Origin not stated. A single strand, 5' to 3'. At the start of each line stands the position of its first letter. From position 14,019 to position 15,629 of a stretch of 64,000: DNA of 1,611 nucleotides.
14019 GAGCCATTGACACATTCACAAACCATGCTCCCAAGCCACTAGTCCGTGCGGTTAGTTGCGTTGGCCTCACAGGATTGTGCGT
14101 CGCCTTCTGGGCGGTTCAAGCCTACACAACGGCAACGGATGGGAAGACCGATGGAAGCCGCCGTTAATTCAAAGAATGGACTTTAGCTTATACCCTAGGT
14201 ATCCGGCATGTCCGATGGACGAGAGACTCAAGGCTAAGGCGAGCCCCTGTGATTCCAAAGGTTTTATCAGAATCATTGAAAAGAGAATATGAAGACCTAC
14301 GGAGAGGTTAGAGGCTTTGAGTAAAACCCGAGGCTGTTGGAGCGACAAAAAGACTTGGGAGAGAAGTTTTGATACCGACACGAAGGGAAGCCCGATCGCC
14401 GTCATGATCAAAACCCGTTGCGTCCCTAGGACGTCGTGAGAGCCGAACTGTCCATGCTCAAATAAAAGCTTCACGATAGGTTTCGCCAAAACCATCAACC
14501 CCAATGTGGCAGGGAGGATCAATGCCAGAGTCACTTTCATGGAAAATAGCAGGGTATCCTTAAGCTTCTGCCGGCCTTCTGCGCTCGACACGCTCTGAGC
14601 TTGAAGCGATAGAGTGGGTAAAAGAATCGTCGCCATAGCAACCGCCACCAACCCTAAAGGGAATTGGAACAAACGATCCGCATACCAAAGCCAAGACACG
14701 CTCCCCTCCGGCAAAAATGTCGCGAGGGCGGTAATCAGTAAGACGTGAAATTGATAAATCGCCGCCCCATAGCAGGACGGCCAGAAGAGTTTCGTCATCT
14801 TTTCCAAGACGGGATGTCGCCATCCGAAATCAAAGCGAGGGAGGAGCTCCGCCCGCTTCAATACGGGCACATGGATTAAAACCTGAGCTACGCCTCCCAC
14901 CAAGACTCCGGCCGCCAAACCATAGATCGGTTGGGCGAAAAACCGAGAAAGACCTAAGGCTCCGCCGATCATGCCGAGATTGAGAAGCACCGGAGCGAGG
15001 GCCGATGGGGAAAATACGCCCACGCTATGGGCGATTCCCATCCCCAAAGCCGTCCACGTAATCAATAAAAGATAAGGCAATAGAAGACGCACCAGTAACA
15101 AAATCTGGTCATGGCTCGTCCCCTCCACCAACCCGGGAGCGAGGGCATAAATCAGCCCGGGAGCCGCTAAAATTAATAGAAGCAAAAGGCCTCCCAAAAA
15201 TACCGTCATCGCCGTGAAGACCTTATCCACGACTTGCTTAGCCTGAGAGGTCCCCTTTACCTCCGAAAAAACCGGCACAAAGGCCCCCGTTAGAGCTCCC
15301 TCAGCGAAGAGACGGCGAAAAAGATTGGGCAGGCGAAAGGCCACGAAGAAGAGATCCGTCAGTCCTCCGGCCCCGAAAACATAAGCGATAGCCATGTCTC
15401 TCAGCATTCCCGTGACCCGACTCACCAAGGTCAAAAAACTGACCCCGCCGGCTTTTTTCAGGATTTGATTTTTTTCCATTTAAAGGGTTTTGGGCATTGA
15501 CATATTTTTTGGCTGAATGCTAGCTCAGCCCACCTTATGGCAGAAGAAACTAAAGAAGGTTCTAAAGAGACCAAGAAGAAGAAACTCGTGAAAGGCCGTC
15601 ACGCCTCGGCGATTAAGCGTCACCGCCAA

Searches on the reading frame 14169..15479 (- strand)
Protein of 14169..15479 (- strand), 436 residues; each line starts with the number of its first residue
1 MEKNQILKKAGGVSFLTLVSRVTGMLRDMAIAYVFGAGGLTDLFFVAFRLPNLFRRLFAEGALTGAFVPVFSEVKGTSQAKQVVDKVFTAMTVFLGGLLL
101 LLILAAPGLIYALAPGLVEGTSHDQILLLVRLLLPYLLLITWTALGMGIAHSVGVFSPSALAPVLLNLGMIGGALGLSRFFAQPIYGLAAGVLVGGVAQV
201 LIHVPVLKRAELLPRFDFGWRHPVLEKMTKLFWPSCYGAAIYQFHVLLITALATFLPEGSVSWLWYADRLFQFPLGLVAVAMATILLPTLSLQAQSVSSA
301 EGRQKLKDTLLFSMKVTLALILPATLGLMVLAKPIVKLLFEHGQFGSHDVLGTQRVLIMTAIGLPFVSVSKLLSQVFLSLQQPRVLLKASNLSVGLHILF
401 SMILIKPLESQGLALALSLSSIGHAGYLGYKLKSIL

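Call 63: search_protein_families(library=pfam, proteins=[window:14169-15479:-], max_evalue=0.00001)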
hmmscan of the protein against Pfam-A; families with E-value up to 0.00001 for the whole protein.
window:14169-15479:- (436 aa): 1 family
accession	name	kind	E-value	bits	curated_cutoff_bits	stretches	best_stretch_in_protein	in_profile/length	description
PF03023.19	MurJ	-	3.7e-105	352.6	27.4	1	31-432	1-399/451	Lipid II flippase MurJ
